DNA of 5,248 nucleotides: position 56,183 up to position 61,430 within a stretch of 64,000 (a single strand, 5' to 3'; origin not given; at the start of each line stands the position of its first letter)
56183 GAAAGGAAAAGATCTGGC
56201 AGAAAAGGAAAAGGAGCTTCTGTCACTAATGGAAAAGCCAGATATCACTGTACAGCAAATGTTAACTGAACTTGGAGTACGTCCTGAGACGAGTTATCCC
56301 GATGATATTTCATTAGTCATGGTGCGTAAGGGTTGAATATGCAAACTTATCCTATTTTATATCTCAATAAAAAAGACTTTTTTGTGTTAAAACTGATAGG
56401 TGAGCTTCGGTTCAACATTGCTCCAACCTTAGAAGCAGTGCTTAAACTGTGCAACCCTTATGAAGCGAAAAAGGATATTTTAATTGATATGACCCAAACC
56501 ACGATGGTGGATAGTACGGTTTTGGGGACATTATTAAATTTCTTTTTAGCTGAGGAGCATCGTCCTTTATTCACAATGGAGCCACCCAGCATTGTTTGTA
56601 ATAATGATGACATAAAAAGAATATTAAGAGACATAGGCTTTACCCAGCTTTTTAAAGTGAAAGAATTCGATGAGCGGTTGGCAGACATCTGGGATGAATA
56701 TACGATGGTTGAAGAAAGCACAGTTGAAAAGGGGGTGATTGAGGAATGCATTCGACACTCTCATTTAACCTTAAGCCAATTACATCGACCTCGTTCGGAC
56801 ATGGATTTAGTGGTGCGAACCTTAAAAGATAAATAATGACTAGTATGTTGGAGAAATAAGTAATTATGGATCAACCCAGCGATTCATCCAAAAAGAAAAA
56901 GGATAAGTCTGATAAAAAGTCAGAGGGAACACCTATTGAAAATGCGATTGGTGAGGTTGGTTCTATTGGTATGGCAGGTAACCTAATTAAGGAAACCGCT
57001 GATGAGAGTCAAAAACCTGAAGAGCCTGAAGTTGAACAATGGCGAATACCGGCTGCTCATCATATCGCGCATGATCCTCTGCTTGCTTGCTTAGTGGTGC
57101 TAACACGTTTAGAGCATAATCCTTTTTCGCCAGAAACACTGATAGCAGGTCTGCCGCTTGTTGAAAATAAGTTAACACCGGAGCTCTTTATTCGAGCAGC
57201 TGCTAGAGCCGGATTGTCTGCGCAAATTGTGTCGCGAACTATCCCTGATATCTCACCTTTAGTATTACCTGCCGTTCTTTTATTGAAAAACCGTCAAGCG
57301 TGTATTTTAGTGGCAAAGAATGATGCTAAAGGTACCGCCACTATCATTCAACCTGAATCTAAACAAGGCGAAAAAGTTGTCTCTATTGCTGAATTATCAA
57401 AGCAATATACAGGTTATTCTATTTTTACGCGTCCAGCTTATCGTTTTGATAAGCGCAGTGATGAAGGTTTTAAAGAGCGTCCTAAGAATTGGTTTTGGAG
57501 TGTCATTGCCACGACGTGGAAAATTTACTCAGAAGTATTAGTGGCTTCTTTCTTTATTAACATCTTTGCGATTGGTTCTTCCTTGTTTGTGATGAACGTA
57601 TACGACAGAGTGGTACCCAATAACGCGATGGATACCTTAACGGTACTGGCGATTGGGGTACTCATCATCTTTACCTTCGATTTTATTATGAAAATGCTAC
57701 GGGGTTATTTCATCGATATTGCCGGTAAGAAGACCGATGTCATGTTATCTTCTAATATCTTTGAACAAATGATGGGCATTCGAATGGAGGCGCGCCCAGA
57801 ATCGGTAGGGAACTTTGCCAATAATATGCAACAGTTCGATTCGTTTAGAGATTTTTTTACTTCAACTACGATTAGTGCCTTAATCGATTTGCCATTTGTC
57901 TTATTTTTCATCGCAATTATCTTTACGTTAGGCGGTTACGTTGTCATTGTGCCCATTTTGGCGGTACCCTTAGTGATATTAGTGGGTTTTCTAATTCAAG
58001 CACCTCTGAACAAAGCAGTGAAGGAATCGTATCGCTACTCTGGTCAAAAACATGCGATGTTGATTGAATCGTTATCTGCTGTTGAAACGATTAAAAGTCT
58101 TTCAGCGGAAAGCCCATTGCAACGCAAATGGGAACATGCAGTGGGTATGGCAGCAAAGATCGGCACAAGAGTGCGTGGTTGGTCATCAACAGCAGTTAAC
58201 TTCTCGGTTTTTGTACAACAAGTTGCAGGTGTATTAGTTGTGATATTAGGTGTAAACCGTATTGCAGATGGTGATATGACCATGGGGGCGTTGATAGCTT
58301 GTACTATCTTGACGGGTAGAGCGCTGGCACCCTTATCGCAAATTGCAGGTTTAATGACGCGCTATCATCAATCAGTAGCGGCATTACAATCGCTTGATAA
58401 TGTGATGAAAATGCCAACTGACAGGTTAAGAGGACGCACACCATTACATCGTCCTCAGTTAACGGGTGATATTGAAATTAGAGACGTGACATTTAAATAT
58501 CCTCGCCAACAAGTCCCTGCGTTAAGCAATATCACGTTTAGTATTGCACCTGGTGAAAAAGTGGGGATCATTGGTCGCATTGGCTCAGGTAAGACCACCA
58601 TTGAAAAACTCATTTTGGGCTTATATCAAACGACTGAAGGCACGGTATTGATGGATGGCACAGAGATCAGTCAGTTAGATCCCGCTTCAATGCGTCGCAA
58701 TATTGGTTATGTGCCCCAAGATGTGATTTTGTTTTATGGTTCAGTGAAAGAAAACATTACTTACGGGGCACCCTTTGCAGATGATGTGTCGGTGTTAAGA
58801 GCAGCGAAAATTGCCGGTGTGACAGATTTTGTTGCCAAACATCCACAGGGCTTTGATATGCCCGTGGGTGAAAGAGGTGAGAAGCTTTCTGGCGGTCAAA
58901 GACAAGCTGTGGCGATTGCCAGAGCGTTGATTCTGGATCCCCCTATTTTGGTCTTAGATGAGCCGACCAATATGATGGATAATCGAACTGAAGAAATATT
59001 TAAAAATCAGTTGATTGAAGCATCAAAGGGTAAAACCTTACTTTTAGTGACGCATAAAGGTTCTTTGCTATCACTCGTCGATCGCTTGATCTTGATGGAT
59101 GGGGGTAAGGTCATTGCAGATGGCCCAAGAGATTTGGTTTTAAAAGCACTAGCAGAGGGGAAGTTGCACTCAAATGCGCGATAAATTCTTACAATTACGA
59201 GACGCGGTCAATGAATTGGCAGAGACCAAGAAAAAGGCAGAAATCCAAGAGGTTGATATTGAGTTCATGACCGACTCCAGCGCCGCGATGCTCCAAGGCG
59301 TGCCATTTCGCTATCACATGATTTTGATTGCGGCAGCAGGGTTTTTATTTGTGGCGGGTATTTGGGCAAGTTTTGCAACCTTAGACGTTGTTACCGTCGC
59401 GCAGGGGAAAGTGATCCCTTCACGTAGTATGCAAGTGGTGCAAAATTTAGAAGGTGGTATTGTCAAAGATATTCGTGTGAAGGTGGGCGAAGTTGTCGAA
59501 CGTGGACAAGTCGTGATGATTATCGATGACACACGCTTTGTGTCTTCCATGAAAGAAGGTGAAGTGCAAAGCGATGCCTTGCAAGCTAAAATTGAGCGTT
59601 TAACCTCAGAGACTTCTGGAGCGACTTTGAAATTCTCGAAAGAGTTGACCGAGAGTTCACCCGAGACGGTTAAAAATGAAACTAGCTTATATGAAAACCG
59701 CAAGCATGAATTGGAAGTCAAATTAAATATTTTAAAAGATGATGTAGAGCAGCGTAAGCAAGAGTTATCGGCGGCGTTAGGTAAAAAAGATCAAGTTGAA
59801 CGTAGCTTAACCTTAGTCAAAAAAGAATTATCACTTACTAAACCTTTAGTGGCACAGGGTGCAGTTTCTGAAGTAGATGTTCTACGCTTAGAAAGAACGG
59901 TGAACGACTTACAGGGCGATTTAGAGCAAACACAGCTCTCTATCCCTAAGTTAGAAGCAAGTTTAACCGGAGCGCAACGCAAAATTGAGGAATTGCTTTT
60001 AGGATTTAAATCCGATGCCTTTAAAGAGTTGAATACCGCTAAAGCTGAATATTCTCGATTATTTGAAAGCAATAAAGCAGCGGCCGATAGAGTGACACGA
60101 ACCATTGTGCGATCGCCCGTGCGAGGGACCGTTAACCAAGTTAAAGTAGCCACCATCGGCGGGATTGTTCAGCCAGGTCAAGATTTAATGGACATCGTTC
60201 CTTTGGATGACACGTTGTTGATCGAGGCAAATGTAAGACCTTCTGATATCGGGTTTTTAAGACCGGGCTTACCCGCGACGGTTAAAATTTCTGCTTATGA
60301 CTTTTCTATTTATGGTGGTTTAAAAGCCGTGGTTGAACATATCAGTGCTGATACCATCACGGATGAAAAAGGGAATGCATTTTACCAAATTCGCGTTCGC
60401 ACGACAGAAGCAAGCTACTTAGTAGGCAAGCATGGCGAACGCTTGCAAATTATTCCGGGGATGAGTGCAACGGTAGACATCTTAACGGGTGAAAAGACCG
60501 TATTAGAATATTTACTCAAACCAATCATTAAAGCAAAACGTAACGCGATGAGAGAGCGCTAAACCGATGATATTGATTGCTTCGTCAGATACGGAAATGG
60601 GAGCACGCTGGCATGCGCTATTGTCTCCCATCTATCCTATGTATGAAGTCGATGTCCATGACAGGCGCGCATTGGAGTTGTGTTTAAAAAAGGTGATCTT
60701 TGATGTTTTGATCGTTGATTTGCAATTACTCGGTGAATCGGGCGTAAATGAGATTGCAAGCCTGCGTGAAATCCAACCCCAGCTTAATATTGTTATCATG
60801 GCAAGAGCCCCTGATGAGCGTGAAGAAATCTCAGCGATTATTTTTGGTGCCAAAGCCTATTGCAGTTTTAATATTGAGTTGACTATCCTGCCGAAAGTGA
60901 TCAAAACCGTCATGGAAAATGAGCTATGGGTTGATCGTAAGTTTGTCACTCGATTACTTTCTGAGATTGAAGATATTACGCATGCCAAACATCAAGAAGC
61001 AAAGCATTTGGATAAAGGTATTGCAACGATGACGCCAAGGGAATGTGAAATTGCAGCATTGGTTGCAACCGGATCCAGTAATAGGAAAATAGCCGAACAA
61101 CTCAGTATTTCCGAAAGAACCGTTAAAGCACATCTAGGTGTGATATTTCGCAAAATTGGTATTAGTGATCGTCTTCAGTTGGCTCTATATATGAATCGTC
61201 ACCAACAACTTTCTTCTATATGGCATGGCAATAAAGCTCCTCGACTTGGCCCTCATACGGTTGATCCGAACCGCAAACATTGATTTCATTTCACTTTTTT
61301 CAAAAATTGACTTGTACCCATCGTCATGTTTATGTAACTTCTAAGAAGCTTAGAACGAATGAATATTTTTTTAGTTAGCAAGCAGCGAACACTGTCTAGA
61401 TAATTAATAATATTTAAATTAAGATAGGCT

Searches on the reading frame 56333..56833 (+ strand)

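Call 65: search_protein_families(library=pfam, proteins=[window:56333-56833:+], max_evalue=0.00001)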
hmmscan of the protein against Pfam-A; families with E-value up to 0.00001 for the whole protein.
window:56333-56833:+ (167 aa): 1 family
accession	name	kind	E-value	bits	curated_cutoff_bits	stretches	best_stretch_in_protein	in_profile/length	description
PF01740.26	STAS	-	2.3e-06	27.8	22.6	0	14-109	8-99/106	STAS domain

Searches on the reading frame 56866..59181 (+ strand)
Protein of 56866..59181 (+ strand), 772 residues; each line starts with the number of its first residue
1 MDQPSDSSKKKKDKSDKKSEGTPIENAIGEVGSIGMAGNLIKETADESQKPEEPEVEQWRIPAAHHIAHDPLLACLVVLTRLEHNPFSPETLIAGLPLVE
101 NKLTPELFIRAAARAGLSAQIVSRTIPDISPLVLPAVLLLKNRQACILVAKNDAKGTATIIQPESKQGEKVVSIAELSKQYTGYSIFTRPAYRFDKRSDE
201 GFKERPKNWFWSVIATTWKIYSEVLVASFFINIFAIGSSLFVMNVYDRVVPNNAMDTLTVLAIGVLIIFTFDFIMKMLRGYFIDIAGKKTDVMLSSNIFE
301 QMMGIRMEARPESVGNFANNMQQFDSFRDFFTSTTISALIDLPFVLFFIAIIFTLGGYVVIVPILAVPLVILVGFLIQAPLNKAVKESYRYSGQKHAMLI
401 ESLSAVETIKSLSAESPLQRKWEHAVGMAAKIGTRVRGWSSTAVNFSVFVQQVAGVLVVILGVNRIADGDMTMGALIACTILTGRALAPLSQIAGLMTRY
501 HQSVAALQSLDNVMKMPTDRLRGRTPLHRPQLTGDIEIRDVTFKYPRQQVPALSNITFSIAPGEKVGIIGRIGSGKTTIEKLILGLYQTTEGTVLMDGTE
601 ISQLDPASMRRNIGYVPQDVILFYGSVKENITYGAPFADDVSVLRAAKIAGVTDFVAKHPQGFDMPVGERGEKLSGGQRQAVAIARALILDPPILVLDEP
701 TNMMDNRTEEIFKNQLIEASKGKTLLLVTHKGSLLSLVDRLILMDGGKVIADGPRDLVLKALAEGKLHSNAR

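Call 65: search_protein_families(library=pfam, proteins=[window:56866-59181:+], max_evalue=0.00001)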
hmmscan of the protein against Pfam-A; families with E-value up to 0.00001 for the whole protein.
window:56866-59181:+ (772 aa): 3 families
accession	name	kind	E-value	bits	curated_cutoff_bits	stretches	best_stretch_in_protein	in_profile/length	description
PF00005.33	ABC_tran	-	5.8e-33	114.8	25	1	553-702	1-137/137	ABC transporter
PF00664.28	ABC_membrane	-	1.3e-23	84.6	28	1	224-482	4-266/274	ABC transporter transmembrane region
PF03412.21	Peptidase_C39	-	7.1e-07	29.6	22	1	69-191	11-131/133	Peptidase C39 family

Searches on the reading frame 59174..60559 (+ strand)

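Call 65: search_protein_families(library=pfam, proteins=[window:59174-60559:+], max_evalue=0.00001)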
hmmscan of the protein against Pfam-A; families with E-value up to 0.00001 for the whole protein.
window:59174-60559:+ (462 aa): 2 families
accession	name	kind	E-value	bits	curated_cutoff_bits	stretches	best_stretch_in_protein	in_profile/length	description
PF13437.12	HlyD_3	-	1.3e-21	77.7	22.2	1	312-411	2-96/106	HlyD family secretion protein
PF16576.10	HlyD_D23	-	4.8e-09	36.3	30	1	308-395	107-193/214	Barrel-sandwich domain of CusB or HlyD membrane-fusion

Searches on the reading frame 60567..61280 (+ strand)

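Call 65: search_protein_families(library=pfam, proteins=[window:60567-61280:+], max_evalue=0.00001)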
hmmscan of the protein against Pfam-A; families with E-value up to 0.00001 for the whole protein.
window:60567-61280:+ (238 aa): 2 families
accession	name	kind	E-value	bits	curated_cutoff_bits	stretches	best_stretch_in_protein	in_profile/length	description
PF00196.25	GerE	-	2.3e-18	66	23.5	1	154-208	2-56/57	Bacterial regulatory proteins, luxR family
PF00072.30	Response_reg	-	5.2e-06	27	30.2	1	27-100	24-98/111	Response regulator receiver domain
